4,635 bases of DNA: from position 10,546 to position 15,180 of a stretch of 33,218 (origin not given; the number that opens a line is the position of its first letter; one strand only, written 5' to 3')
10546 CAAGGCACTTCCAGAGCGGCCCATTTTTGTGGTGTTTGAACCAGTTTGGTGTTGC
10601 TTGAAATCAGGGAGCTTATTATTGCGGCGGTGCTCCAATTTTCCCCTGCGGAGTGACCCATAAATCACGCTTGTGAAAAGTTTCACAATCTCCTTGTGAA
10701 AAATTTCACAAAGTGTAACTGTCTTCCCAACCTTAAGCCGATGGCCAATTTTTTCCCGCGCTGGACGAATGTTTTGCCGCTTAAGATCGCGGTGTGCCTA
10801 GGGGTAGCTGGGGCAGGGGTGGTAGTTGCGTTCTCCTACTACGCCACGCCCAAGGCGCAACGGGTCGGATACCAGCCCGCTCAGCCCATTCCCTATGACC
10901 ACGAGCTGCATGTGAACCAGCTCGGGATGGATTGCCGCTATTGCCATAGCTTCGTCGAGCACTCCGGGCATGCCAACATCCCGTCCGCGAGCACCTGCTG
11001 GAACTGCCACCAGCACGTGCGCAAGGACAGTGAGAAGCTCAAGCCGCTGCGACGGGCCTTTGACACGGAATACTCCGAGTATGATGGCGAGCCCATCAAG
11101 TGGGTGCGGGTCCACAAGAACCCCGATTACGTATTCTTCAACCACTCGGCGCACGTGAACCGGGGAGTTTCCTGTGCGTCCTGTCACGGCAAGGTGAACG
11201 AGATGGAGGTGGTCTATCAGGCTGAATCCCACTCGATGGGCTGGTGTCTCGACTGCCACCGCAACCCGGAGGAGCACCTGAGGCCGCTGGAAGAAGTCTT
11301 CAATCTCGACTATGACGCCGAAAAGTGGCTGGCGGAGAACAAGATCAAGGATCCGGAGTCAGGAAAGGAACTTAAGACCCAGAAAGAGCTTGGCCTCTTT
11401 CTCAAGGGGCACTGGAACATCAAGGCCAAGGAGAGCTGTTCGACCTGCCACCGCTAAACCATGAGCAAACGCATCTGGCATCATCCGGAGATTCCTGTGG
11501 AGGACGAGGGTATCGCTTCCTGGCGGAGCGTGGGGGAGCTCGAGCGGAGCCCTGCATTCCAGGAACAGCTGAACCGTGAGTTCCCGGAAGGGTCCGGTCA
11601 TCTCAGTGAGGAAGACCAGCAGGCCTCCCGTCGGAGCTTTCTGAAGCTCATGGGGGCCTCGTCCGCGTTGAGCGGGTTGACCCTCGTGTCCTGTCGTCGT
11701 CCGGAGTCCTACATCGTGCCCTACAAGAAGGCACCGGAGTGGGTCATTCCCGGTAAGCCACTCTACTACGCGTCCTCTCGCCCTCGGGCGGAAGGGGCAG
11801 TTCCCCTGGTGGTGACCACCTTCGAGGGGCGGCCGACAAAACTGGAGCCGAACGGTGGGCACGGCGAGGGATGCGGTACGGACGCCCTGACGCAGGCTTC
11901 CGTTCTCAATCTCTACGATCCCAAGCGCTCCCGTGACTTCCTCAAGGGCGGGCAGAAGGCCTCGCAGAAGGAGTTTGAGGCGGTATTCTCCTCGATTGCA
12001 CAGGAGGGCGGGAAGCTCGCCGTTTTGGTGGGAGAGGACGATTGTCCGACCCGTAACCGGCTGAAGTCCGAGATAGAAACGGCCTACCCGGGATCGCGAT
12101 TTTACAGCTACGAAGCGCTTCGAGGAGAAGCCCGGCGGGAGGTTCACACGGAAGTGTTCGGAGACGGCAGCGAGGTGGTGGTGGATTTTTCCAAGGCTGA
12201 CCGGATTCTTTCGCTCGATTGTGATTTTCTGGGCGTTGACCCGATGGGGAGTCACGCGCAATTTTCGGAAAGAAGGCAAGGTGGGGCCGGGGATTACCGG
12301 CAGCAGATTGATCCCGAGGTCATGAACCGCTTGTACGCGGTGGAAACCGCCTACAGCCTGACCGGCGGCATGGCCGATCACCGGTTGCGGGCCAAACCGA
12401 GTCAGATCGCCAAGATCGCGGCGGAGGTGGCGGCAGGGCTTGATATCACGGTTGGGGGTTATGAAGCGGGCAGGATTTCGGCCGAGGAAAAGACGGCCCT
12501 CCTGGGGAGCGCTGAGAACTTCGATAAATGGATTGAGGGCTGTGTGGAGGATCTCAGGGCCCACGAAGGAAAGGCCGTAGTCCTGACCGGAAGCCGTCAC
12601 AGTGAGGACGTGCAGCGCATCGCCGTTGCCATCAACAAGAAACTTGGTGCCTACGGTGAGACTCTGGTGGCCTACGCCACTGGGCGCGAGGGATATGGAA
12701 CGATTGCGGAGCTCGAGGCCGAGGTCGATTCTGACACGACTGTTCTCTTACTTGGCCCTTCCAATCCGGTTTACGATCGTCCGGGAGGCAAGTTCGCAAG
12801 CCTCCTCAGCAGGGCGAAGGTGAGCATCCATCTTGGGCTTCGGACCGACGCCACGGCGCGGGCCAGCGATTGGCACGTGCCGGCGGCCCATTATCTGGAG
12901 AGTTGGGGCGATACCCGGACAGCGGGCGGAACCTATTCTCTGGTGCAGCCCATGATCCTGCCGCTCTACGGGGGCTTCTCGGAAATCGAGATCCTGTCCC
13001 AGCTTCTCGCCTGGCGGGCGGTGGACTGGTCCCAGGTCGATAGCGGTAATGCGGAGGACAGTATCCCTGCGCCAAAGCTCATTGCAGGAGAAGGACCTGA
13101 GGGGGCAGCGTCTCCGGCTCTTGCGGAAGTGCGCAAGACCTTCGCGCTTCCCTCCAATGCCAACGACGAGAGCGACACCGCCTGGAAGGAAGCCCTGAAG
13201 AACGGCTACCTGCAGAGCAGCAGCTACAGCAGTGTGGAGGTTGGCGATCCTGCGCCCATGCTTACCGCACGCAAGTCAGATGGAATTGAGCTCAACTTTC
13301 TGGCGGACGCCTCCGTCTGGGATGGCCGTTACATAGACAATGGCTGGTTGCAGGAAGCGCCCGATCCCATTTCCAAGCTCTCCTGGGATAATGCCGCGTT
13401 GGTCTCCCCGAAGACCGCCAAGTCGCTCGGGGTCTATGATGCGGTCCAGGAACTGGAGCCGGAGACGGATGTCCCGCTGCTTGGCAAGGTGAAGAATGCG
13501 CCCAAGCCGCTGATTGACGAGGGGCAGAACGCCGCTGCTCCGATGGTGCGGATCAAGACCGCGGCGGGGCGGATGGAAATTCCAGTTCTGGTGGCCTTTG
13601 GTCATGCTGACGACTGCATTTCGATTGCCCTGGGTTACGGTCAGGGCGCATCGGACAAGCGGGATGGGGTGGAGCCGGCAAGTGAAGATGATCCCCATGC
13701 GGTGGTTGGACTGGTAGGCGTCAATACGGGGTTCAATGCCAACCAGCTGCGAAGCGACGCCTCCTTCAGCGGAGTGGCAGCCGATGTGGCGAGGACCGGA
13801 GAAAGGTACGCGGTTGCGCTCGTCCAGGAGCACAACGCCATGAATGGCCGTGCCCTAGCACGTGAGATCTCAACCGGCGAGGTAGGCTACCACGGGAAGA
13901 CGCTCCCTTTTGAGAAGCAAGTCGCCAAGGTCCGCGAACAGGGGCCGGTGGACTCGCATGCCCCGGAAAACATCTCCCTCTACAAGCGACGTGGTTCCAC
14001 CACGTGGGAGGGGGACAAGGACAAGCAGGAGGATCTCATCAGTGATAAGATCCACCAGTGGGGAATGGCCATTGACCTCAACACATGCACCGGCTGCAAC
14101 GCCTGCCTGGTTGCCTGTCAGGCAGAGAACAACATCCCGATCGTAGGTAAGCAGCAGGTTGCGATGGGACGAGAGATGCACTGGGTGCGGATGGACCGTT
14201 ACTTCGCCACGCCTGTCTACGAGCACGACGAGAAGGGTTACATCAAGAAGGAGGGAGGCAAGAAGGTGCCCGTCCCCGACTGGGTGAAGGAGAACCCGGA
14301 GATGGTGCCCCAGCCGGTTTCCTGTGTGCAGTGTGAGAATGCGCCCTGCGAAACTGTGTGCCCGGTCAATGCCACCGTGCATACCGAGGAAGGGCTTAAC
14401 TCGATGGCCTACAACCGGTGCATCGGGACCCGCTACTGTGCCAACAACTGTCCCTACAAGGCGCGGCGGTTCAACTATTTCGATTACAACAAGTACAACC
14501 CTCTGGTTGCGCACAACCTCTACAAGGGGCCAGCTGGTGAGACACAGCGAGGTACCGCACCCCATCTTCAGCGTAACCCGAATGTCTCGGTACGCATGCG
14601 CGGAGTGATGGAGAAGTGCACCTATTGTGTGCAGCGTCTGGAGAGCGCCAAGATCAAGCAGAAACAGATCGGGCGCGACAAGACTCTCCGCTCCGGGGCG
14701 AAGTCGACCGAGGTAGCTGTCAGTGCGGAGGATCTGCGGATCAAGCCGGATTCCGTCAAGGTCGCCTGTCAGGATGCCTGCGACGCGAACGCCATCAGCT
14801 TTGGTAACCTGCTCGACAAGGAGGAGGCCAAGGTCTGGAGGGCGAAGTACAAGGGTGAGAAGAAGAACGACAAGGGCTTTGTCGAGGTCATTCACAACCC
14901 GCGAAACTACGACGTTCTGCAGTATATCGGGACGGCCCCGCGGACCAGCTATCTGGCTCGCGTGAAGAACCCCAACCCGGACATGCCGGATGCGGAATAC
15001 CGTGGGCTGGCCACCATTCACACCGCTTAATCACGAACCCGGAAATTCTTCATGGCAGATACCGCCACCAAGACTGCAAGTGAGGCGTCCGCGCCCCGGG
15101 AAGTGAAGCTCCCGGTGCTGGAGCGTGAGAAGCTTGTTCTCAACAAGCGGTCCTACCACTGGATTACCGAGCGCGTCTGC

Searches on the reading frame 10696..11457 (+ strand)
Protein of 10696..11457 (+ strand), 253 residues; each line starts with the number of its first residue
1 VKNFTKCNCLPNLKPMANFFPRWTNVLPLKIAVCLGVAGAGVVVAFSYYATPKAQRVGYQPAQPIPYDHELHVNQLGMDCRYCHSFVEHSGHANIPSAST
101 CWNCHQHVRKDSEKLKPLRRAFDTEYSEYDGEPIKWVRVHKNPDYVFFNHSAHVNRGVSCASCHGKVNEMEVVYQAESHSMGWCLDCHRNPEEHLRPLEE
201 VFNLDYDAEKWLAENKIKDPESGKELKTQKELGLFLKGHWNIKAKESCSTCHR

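Call 5: search_protein_families(library=pfam, proteins=[window:10696-11457:+], max_evalue=0.001)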
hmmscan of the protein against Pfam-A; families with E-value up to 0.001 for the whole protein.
window:10696-11457:+ (253 aa): 3 families
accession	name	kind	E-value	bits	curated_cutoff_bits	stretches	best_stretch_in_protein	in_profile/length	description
PF14522.11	Cytochrome_C7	-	2.1e-11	43.9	24.8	2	146-253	1-67/67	Cytochrome c7 and related cytochrome c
PF14537.11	Cytochrom_c3_2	-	1.4e-07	32.3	25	0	75-117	4-45/79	Cytochrome c3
PF02335.20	Cytochrom_C552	-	0.00076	19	24.1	1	141-196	228-290/438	Cytochrome c552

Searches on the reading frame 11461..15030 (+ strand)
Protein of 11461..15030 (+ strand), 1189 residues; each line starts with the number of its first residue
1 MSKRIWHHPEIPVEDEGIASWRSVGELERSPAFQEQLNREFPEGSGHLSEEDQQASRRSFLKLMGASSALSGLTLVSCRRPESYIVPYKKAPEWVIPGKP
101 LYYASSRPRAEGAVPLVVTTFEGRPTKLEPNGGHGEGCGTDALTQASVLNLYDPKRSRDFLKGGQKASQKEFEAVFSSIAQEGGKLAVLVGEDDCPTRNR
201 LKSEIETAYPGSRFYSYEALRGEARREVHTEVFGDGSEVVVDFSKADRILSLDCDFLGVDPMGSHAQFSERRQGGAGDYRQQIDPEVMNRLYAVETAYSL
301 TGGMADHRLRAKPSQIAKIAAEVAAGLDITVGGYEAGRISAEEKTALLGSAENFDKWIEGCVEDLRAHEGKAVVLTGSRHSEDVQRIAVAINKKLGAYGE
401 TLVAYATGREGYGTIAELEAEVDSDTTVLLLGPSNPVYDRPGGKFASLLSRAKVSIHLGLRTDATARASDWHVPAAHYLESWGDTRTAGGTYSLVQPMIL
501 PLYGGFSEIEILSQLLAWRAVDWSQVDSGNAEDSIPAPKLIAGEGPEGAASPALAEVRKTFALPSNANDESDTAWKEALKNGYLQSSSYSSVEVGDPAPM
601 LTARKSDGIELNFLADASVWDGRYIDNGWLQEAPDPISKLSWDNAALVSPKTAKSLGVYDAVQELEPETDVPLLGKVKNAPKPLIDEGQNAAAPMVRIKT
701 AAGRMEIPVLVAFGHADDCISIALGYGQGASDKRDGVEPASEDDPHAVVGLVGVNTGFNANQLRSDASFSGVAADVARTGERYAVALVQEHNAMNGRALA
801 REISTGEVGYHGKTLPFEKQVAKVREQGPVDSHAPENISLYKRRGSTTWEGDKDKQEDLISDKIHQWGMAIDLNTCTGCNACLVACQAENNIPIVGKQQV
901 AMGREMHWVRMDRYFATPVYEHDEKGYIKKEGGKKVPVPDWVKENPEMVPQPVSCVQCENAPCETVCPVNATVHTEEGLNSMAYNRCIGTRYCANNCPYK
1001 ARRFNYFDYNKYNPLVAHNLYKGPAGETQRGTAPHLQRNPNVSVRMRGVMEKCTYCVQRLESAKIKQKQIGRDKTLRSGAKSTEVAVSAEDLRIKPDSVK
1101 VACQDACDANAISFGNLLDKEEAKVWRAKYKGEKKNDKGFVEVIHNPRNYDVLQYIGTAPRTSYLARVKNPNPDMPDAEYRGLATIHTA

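Call 5: search_protein_families(library=pfam, proteins=[window:11461-15030:+], max_evalue=0.001)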
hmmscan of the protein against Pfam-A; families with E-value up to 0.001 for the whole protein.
window:11461-15030:+ (1189 aa): 6 families
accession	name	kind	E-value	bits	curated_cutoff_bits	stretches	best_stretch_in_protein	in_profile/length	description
PF12838.12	Fer4_7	-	3.9e-12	46.9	27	1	875-971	1-52/52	4Fe-4S dicluster domain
PF13183.11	Fer4_8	-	8e-11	42.8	27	1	873-970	2-67/68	4Fe-4S dicluster domain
PF13247.11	Fer4_11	-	1.5e-05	25.6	26.2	1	951-1005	6-62/100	4Fe-4S dicluster domain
PF13237.11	Fer4_10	-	1.9e-05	25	25.5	0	951-998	5-53/53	4Fe-4S dicluster domain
PF12797.12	Fer4_2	-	0.00019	21.7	24.5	1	867-887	1-21/22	4Fe-4S binding domain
PF12837.12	Fer4_6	-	0.00044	20.5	25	0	870-886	3-19/24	4Fe-4S binding domain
